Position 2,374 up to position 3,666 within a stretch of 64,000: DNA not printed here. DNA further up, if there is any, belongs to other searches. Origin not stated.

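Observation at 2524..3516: Orphan pseudo-receiver fused to a repetitive coiled coil, wedged between the two-component system and the pilus genes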

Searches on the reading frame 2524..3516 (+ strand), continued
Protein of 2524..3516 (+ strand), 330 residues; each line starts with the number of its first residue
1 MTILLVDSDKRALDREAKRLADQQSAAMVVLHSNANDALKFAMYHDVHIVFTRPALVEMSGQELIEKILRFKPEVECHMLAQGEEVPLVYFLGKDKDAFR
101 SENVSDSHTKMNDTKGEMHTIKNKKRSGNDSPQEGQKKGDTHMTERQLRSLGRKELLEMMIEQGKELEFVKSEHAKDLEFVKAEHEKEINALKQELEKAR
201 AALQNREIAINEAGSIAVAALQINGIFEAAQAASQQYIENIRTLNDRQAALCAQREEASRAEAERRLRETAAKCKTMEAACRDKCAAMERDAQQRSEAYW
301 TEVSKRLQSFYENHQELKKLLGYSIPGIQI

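Call 37: predict_structure(alignment_id=A1)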
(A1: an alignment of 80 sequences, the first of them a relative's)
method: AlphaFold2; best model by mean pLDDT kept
length: 330 residues; sequences in the alignment: 80
mean_pLDDT: 83.6   pTM: 0.36
mean pLDDT of the five models: 83.6, 83.5, 82.8, 82.4, 82.3
residues with pLDDT >= 90: 209; 70-90: 62; 50-70: 16; < 50: 43
segments of 3 or more residues with pLDDT < 50: 99-139
pLDDT, mean of each block of 10 residues (from residue 1): 94 91 85 94 96 95 98 97 88 58 36 32 35 42 75 91 95 97 97 96 90 77 82 92 97 97 98 98 98 98 96 88 56
secondary structure, 60 per line:
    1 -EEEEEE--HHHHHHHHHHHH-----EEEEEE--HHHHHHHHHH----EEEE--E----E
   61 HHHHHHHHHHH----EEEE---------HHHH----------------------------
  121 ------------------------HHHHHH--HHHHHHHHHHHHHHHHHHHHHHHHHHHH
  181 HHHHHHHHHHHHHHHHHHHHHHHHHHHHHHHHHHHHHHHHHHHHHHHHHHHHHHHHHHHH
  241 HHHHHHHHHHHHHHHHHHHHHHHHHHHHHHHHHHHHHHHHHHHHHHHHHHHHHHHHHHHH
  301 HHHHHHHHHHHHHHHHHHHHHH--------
elements in order: E2-7 H10-21 E27-32 H35-44 E49-52 H61-71 E76-79 H89-92 H145-150 H153-322
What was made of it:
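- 2818..2940 (+): Disordered, poorly conserved linker (aa 99-139). pLDDT below 50 (call 37).
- On Canonical response-regulator receiver (PF00072): The model has strands 1-4 and helices 1-3 only (call 37).
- Checked: AlphaFold2 gives strand1-helix1-strand2-helix2-strand3-helix3-strand4 for residues 1-88, with pLDDT 85-98 (call 37). Residues 153-322 form one long helix (call 37).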

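Call 39: fold_search(model_id=the predicted structure, library=pdb)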
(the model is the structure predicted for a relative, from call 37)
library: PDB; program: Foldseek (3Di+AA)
matches with E <= 10: 1623; with E <= 0.001: 27
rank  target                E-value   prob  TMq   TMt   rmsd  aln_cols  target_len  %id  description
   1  8tef_C                7.0e-05  1.00  0.24  0.16   5.2        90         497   22  PorX primitive monoclinic crystal form (released 2024-04-17)
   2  8p6f_B                8.5e-05  1.00  0.24  0.16   2.7        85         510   24  Crystal structure of PorX-Fj (released 2024-04-03)
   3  7pvk_A                1.3e-04  1.00  0.23  0.15   5.3        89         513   24  X-ray structure of dimeric PorX (T272A mutant), in complex with pGpG. (released 2022-12-14)
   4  8thp_B                1.6e-04  1.00  0.24  0.15   5.2        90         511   22  PorX phosphatase null mutant (T271V) (released 2024-04-17)
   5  8tef_A                2.1e-04  1.00  0.24  0.15   5.2        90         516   22  PorX primitive monoclinic crystal form (released 2024-04-17)
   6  8ted_B                2.3e-04  1.00  0.24  0.15   2.7        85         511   24  PorX primitive orthorhombic crystal form (released 2024-04-17)
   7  7pva_B                2.7e-04  1.00  0.23  0.15   5.3        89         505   24  1.9 Angstrom crystal structure of dimeric PorX, co-crystallized in the presence of zinc (released 2022-12-14)
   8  8tff_A                2.9e-04  1.00  0.24  0.15   2.6        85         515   24  PorX with BeF3 phosphate analog (released 2024-04-17)
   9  8tef_D                2.9e-04  1.00  0.24  0.15   5.2        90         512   22  PorX primitive monoclinic crystal form (released 2024-04-17)
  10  8tfm_A                3.3e-04  1.00  0.24  0.16   2.7        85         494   24  PorX with Zn (primitive orthorhombic crystal form) (released 2024-04-17)
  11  8tff_B                3.5e-04  1.00  0.24  0.16   2.6        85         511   24  PorX with BeF3 phosphate analog (released 2024-04-17)
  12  4qpj_C                3.8e-04  1.00  0.22  0.57   2.1        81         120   18  2.7 Angstrom Structure of a Phosphotransferase in Complex with a Receiver Domain (released 2015-07-15)
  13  3crn_A                4.3e-04  1.00  0.23  0.56   1.6        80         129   24  Crystal structure of response regulator receiver domain protein (CheY-like) from Methanospirillum hungatei JF-1 (released 2008-04-22)
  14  2rjn                  4.6e-04  1.00  0.23  0.54   1.5        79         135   24  Crystal structure of an uncharacterized protein Q2BKU2 from Neptuniibacter caesariensis (released 2007-10-23)
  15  8ted_A                4.6e-04  1.00  0.23  0.15   2.7        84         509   24  PorX primitive orthorhombic crystal form (released 2024-04-17)
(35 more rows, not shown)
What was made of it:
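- On FrzS/AglZ-type proteins: Calls 37 and 39.
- Checked: They align over 80-85 columns at rmsd 1.3-2.7 Å (call 39).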

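Call 43: search_solved_structures(query=A1, max_evalue=10, show_alignments=2)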
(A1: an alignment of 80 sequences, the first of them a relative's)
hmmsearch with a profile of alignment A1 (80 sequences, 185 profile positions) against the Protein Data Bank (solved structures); distinct sequences matched with E-value up to 10: 1.
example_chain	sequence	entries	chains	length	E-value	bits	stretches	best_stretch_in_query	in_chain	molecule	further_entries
6clz_B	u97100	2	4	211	4.4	10.4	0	109-165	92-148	Apolipoprotein A-I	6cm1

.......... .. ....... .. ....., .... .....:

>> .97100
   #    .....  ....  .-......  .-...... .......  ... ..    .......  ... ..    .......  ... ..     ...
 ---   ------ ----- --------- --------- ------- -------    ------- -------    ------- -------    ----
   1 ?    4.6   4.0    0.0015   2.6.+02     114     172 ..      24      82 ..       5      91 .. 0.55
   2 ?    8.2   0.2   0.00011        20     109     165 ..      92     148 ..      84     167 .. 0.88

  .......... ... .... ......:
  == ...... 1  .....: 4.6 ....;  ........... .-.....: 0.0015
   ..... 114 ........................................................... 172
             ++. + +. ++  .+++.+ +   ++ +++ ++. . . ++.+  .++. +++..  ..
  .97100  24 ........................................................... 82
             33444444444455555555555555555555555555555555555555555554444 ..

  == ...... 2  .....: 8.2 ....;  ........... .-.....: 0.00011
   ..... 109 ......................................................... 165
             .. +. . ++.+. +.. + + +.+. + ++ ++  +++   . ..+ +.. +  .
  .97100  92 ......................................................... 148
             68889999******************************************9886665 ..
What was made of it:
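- On FrzS/AglZ-type proteins: The helical-module profile finds no PDB relative (call 43).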

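Call 44: search_protein_families(library=phrogs, proteins=[window:2524-3516:+], max_evalue=0.1)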
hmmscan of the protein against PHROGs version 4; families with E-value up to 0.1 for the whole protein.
window:2524-3516:+ (330 aa): 1 family
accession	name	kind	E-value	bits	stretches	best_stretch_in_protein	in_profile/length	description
phrog_731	-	unknown function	0.00048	20.5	1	1-81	2-80/227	-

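Call 45: search_protein_families(library=padloc, proteins=[window:2524-3516:+], max_evalue=0.1)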
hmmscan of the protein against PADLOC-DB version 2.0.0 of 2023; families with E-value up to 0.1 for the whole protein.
window:2524-3516:+ (330 aa): 2 families
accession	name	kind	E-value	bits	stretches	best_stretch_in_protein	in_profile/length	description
PDLC00647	ZorA3|ZorA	-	0.026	11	1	98-316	365-575/780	MotA/ExbB/TolQ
PDLC00580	JetC3|JetC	-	0.081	9.1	1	95-321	655-884/1068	DUF3584 domain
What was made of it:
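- There is no similarity to known chaperones (calls 43-45).
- Tried and rejected: No support (calls 44, 45).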

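Call 49: search_protein_representatives(alignment_id=A1)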
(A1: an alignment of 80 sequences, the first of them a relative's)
Query: 80 sequences, 185 profile positions. Proteins with E-value up to 0.001 (for the whole library): 4446; up to 1e-10: 3529; up to 1e-30: 581. The best 150 are listed.
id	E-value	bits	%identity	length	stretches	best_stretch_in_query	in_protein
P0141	1.2e-71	256.8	-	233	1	6-180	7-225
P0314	6.1e-69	247.9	-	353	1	7-179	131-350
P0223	1.6e-64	233.5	-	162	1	17-175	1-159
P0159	1.2e-63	230.7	-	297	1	7-179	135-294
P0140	2.5e-63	229.6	-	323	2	11-179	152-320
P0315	4.5e-63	228.8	-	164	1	17-179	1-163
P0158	1.8e-62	226.8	-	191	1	40-179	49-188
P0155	5.1e-61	222.1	-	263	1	31-180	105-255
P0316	1.9e-60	220.3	-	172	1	17-180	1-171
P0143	7.3e-60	218.3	-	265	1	7-176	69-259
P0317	9.2e-60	218.0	-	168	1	17-177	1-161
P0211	3.8e-59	216.0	-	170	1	17-174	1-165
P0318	2.1e-58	213.6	-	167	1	17-178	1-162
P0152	2.7e-58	213.2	-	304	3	9-153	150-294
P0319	3.5e-58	212.9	-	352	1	6-179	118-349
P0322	9.6e-57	208.2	-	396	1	9-177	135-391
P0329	2.6e-54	200.2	-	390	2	11-149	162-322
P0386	9.6e-47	175.6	-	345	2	8-150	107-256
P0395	1.5e-45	171.6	-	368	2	11-142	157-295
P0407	8.9e-45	169.1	-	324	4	12-153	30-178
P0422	8.3e-44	166.0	-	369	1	11-175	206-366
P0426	1.2e-43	165.5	-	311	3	16-150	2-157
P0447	3.6e-42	160.6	-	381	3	8-150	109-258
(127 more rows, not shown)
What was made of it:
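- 3,529 clusters at 50% identity reach E <= 1e-10 (call 49).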

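Call 51: search_protein_families(library=pfam, proteins=[P0386, P0395, P0447, P0422, P0329, P0319, P0314, P0322, P0426, P0407], max_evalue=0.1)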
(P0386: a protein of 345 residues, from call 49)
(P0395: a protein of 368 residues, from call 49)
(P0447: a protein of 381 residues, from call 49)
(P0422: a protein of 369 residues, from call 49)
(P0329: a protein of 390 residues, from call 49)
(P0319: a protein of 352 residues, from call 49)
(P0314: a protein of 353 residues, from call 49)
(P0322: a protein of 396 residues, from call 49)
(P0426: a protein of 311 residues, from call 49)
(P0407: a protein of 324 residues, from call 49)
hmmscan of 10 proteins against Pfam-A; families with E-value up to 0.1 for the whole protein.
P0386 (345 aa): 1 family
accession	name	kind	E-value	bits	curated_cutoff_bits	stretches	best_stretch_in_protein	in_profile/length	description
PF01442.23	Apolipoprotein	-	0.0008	19.6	90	1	148-322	14-176/190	Apolipoprotein A1/A4/E domain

P0395 (368 aa): 2 families
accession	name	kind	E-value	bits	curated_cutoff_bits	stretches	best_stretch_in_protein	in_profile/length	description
PF14197.11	Cep57_CLD_2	-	0.05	14.1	27.1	1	17-46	34-63/67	Centrosome localisation domain of PPC89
PF05103.18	DivIVA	-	0.089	13.2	28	1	263-357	29-121/131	DivIVA protein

P0447 (381 aa): 1 family
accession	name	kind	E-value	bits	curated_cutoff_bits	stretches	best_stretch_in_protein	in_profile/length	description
PF00448.28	SRP54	-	0.048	13.7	22.7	0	107-159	60-112/196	SRP54-type protein, GTPase domain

P0422 (369 aa): 3 families
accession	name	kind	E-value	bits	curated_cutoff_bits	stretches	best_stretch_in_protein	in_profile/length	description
PF00072.30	Response_reg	-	8.5e-18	65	30.2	1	3-114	1-110/111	Response regulator receiver domain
PF07033.16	Orthopox_B11R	-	0.013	15.7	25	0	77-102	20-43/71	Orthopoxvirus B11R protein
PF10845.14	DUF2576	-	0.072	13.3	27.4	0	104-129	10-40/49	Protein of unknown function (DUF2576)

P0329 (390 aa): 2 families
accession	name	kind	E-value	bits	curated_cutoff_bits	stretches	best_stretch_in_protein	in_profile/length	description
PF00072.30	Response_reg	-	1e-06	29.3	30.2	1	3-81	1-77/111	Response regulator receiver domain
PF21360.3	PylC-like_N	-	0.02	15.4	27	0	14-89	10-81/96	PylC-like, N-terminal domain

P0319 (352 aa): 3 families
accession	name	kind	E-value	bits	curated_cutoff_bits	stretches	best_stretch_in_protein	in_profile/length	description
PF00072.30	Response_reg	-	5.8e-07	30.1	30.2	1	3-97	1-93/111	Response regulator receiver domain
PF20136.4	DUF6526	-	0.0097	16.4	23.7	1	38-74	105-141/145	Family of unknown function (DUF6526)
PF20582.4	UPF0758_N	-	0.047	14.2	27.1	0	129-158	14-43/77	UPF0758 N-terminal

P0314 (353 aa): 2 families
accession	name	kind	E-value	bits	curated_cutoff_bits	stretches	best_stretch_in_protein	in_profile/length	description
PF00072.30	Response_reg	-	1e-05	26.1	30.2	1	3-86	1-82/111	Response regulator receiver domain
PF16515.11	HIP1_clath_bdg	-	0.0064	17.3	28.8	1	160-229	20-85/99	Clathrin-binding domain of Huntingtin-interacting protein 1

P0322 (396 aa): 1 family
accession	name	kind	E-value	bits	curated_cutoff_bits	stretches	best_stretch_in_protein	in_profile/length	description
PF00072.30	Response_reg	-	5.9e-08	33.3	30.2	1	3-88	1-84/111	Response regulator receiver domain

P0426 (311 aa): 3 families
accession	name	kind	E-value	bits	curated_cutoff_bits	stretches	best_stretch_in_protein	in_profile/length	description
PF01442.23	Apolipoprotein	-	1.1e-05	25.6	90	1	89-253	24-188/190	Apolipoprotein A1/A4/E domain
PF05103.18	DivIVA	-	0.012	16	28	0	26-93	19-87/131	DivIVA protein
PF07926.17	TPR_MLP1_2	-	0.025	15.1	36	1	23-56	94-127/129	TPR/MLP1/MLP2-like protein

P0407 (324 aa): 4 families
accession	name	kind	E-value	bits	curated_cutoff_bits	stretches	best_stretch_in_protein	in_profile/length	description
PF05388.16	Carbpep_Y_N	-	0.01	16.6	25.8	0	140-206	41-106/127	Carboxypeptidase Y pro-peptide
PF15268.11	Dapper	-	0.027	13.8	27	1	117-288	298-477/817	Dapper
PF20952.2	Flu_PB2_7th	-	0.057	14.1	25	0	32-79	24-72/76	Influenza RNA polymerase PB2 C-terminal domain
PF01442.23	Apolipoprotein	-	0.066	13.3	90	1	132-304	5-177/190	Apolipoprotein A1/A4/E domain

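Call 53: search_solved_structures(query=P0422, max_evalue=0.001, show_alignments=1)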
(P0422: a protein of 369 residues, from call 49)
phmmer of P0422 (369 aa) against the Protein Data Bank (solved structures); distinct sequences matched with E-value up to 0.001: 23.
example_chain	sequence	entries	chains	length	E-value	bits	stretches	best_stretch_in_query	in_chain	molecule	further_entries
2qv0_A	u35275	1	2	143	1.7e-11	47.1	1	1-123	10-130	Protein mrkE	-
6m8o_A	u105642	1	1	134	9.8e-10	41.4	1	1-118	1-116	DNA-binding response regulator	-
9xzo_A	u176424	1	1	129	4e-07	32.8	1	2-116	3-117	De novo protein M1X0B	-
2zwm_A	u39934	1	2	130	1.2e-06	31.3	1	2-121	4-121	Transcriptional regulatory protein yycF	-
6swf_A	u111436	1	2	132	1.9e-06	30.6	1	2-124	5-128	Two-component response regulator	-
6swb_A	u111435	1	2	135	2.1e-06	30.4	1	2-124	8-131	Two-component response regulator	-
3f6p_A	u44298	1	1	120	2.7e-06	30.1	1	2-118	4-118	Transcriptional regulatory protein yycF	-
7lz9_A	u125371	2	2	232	4.4e-06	29.4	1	1-119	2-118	Putative two-component system response regulator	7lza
6ekg_Y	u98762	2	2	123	2e-05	27.2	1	2-114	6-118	Chemotaxis protein CheY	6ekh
7od9_B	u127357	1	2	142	2.5e-05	26.9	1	2-115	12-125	Response regulator receiver protein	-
1dz3_A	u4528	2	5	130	3.4e-05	26.5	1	4-118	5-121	Stage 0 sporulation protein A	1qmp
3cu5_A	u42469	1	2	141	4e-05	26.2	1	2-116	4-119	Two component transcriptional regulator, AraC family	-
6er7_A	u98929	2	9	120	6.9e-05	25.4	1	3-115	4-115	120aa long hypothetical chemotaxis protein (CheY)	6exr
28tm_A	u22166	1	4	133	7.4e-05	25.3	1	20-117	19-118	C-terminal domain of PAS domain-containing hybrid sensor histidine kinase/response regulat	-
8fk2_A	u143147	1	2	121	7.9e-05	25.2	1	2-118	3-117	Putative response regulator CovR VicR-like protein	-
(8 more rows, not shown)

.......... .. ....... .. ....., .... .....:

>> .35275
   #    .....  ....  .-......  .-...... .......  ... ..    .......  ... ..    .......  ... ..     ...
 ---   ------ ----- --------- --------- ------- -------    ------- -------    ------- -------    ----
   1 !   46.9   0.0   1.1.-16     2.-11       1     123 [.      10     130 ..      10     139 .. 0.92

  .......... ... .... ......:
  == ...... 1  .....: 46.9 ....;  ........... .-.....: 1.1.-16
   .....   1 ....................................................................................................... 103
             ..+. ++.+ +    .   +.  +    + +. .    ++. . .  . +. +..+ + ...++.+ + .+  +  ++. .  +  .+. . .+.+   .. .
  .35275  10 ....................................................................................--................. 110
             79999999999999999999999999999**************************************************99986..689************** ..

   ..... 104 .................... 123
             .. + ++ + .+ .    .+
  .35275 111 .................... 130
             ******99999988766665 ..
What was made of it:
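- Closest known: Pseudo-receivers with Glu at the acceptor position. Same: The sister fusion P0422 has a complete receiver with Glu at the acceptor position (call 53).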

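Call 54: find_encoding_contigs(protein=P0422, flank=9000, max_places=2)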
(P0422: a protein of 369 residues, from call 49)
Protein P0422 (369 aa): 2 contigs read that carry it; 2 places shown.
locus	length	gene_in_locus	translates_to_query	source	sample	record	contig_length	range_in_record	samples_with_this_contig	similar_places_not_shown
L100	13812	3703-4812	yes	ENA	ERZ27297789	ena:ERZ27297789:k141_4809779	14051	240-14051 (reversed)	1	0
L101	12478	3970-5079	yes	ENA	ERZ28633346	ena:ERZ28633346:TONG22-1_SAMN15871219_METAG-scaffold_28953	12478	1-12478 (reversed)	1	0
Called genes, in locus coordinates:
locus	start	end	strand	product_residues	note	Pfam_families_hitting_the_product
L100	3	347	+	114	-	?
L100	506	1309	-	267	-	PF00756:Esterase, PF02230:Abhydrolase_2 (faint)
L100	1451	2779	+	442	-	PF06580:His_kinase, PF02518:HATPase_c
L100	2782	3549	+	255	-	PF00072:Response_reg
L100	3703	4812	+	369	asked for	PF00072:Response_reg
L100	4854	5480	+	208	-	PF10502:Peptidase_S26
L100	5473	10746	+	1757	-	PF05257:CHAP, PF17961:Big_8 (weak), PF17802:SpaA (faint)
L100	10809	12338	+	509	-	PF17802:SpaA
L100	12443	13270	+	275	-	PF04203:Sortase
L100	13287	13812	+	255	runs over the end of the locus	?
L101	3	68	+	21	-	?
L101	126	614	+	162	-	PF01782:RimM, PF05239:PRC, PF24986:PRC_RimM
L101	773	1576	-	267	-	PF00756:Esterase, PF02230:Abhydrolase_2 (faint)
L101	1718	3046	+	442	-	PF06580:His_kinase, PF02518:HATPase_c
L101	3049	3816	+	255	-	PF00072:Response_reg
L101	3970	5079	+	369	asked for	PF00072:Response_reg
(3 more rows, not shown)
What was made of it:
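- A full receiver with Glu at the acceptor position (P0422; calls 51, 53, 54).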

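Call 55: find_encoding_contigs(protein=P0386, flank=9000, max_places=2)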
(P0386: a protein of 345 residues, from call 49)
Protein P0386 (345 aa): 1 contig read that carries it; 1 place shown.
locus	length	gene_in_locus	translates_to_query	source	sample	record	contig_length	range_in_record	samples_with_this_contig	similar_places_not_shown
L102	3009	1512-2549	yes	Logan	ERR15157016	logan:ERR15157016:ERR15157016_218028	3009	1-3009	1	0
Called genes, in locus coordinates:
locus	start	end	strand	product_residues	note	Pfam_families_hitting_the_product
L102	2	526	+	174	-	?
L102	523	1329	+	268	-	PF00072:Response_reg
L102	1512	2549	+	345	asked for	-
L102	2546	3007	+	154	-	?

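Call 68: search_protein_families(library=pfam, proteins=[L088:1381-1875:+, L046:8513-10444:+, L088:2997-3518:+, L098:8412-9035:+], max_evalue=1)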
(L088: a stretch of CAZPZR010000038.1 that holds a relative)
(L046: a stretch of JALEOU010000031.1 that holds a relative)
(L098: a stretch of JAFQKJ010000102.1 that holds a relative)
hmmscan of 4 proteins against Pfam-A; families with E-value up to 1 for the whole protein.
L088:1381-1875:+ (164 aa): 18 families
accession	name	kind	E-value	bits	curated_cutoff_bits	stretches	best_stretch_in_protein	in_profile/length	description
PF09568.16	RE_MjaI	-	0.0039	17.5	22.7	1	7-51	75-120/164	MjaI restriction endonuclease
PF10826.14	DUF2551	-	0.0093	16.6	23.4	1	51-98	32-80/83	Protein of unknown function (DUF2551)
PF16684.10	ResT-TelK_cat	-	0.011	15.7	27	1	31-108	81-153/181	Telomere resolvase ResT/TelK catalytic domain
PF14703.12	PHM7_cyt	-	0.023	15.4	27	1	34-151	17-134/174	Cytosolic domain of 10TM putative phosphate transporter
PF20667.3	Sec10_N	-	0.037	14.6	27.4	1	75-133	11-65/118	Exocyst complex component Sec10, N-terminal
PF12278.13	SDP_N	-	0.041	14.4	25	1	44-111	16-82/138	Sex determination protein N terminal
PF00580.27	UvrD-helicase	-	0.049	13.7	23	1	21-132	104-208/271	UvrD/REP helicase N-terminal domain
PF09696.15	Ctf8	-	0.063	14.1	22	1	40-94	50-106/133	Ctf8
PF05103.18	DivIVA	-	0.065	13.6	28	1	13-131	8-128/131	DivIVA protein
PF10374.15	EST1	-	0.08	13.8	25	1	70-134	16-82/135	Telomerase activating protein Est1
PF04888.17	SseC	-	0.13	12.2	30.2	1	63-131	233-300/312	Secretion system effector C (SseC) like family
PF25367.1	DUF7883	-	0.14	12.5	27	1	32-86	6-59/95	Domain of unknown function (DUF7883)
PF06320.18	GCN5L1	-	0.15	12.8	23.9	1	56-104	22-70/114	GCN5-like protein 1 (GCN5L1)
PF04960.20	Glutaminase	-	0.18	11.4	27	1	27-105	107-178/286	Glutaminase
PF02841.20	GBP_C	-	0.26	11.1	24.3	1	44-142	188-286/297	Guanylate-binding protein, C-terminal domain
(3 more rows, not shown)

L046:8513-10444:+ (643 aa): 1 family
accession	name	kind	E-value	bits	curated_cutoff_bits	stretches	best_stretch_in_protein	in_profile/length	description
PF05006.17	PIF3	-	0.033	14.7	22.2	1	114-171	14-70/149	Per os infectivity factor 3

L088:2997-3518:+ (173 aa): 0 families

L098:8412-9035:+ (207 aa): 0 families
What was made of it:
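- Tried and rejected: Pfam DivIVA scored E 0.065 on a neighbouring gene product (call 68).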
